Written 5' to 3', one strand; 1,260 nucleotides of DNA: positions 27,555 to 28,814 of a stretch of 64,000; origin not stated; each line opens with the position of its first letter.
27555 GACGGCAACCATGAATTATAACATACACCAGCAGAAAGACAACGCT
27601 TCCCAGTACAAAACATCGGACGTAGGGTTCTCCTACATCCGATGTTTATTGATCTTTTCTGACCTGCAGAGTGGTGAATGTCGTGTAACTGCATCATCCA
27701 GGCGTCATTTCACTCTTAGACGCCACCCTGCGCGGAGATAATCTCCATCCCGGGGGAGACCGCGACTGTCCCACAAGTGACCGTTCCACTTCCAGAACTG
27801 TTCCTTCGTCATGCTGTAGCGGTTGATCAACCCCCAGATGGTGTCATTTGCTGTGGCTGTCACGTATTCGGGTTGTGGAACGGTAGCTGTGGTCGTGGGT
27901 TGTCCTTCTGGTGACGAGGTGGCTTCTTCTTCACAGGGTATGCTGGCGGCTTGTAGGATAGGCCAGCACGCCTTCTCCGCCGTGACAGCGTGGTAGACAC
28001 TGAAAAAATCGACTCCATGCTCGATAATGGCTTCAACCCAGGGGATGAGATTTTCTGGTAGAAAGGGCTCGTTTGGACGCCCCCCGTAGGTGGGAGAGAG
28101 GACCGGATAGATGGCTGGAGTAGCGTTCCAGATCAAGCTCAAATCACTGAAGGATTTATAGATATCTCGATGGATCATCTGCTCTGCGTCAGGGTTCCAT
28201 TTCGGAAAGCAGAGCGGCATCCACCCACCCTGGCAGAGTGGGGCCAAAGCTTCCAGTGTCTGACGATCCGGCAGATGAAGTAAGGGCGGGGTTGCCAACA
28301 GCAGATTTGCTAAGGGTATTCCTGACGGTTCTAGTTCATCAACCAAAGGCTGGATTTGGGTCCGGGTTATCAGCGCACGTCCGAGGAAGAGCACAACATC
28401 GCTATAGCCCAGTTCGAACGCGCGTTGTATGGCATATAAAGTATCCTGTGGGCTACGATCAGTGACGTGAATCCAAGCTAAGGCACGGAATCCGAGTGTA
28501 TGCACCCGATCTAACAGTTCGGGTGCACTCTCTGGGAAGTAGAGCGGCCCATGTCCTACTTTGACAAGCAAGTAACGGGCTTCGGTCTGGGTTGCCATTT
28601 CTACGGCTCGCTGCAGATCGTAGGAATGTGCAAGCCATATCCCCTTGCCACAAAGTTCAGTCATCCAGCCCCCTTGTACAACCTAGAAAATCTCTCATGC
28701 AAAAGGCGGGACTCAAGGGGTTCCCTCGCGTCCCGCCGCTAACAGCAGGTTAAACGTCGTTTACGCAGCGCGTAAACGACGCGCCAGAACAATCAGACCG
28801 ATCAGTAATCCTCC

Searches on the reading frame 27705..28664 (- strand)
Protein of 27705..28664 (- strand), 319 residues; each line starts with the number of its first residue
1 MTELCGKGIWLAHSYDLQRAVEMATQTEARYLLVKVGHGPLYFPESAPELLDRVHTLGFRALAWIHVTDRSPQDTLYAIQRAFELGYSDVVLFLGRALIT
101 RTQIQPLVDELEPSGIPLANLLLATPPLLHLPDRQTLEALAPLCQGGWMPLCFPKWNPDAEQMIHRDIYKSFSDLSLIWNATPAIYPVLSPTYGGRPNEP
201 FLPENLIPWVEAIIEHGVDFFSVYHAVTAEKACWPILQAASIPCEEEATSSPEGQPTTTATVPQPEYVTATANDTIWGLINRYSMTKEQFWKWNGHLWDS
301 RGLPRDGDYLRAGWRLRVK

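Call 28: search_protein_families(library=pfam, proteins=[window:27705-28664:-])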
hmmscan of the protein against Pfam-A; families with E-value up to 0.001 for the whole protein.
window:27705-28664:- (319 aa): 1 family
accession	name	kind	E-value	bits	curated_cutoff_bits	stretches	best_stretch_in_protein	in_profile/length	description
PF01476.26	LysM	-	6.2e-05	23.3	20.9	0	271-303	4-34/43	LysM domain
